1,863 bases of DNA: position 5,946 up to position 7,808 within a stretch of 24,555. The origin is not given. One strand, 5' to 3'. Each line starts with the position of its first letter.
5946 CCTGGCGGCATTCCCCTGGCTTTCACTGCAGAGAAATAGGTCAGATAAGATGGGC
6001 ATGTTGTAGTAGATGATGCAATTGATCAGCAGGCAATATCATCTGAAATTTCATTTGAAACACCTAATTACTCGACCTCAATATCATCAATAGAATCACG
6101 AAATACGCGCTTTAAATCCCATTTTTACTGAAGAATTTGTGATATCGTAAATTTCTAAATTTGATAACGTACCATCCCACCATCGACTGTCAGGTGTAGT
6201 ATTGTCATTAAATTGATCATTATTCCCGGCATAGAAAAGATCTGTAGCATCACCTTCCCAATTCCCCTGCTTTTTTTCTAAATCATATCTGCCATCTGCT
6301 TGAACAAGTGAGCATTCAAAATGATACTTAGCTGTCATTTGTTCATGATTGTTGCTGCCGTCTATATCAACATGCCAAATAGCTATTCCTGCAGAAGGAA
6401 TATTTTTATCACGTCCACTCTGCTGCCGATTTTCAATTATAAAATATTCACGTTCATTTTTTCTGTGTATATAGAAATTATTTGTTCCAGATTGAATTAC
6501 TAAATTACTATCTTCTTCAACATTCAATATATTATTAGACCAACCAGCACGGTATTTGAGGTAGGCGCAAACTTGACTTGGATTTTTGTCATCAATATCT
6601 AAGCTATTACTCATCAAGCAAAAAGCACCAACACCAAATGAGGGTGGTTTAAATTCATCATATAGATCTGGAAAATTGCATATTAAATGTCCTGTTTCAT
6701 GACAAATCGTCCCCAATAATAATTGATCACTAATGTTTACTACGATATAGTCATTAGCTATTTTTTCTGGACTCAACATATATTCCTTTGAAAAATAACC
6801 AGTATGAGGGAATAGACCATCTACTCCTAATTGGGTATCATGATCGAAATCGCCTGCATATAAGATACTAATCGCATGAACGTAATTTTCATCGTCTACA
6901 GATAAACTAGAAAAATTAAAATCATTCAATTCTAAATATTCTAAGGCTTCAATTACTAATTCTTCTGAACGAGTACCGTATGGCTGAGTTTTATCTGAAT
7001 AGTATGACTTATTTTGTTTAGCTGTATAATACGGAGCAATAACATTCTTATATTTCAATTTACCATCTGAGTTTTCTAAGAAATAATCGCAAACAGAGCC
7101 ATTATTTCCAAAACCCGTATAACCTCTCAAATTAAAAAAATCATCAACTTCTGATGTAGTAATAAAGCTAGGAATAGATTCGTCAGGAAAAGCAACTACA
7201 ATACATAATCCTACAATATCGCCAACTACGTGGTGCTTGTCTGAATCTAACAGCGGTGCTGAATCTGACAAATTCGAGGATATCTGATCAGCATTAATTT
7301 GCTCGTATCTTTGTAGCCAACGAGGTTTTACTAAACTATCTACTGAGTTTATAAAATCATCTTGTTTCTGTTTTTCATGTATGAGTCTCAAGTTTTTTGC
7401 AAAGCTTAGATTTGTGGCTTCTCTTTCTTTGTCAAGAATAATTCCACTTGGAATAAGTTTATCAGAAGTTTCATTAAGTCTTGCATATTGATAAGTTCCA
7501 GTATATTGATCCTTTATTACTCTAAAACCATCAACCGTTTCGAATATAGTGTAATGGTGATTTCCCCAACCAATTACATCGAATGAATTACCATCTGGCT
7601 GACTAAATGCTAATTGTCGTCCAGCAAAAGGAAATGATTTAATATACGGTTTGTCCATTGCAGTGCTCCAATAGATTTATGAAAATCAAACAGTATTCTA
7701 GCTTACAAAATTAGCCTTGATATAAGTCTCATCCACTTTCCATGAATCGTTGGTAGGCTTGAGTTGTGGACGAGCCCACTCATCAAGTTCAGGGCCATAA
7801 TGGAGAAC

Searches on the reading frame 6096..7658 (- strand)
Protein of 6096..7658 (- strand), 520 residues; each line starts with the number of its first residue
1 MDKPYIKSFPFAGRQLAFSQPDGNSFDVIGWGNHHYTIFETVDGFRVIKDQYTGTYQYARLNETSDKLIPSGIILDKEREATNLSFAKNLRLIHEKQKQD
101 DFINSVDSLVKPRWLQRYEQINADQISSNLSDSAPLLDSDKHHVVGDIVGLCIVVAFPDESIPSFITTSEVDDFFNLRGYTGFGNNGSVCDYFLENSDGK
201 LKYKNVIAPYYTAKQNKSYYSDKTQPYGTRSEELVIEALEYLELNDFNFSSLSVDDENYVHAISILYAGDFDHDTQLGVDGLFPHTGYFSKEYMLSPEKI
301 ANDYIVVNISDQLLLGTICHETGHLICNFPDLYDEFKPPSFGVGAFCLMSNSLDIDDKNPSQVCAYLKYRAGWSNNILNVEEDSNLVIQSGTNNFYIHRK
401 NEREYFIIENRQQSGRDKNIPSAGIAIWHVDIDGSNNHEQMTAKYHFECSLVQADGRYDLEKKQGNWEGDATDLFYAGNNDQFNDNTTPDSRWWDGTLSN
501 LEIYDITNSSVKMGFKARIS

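Call 46: search_protein_families(library=pfam, proteins=[window:6096-7658:-], max_evalue=0.01)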
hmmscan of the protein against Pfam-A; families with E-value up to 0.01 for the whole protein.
window:6096-7658:- (520 aa): 0 families

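Call 61: search_protein_families(library=ncbifam, proteins=[window:6096-7658:-], max_evalue=0.01)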
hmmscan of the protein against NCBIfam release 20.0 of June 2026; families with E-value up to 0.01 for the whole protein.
window:6096-7658:- (520 aa): 2 families
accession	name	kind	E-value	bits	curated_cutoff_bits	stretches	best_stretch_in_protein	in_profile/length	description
TIGR03296.1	M6dom_TIGR03296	domain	8.7e-41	140.7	110.8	1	153-429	2-286/286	M6 family metalloprotease domain-containing protein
NF052323.1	T9SSA_dep_M6i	equivalog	3.3e-05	22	600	1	422-518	424-544/1043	T9SS-dependent M6-like inactivated metalloprotease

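Call 74: search_protein_families(library=padloc, proteins=[window:6096-7658:-], max_evalue=0.001)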
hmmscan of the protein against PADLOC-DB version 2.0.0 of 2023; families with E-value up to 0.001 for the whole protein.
window:6096-7658:- (520 aa): 0 families
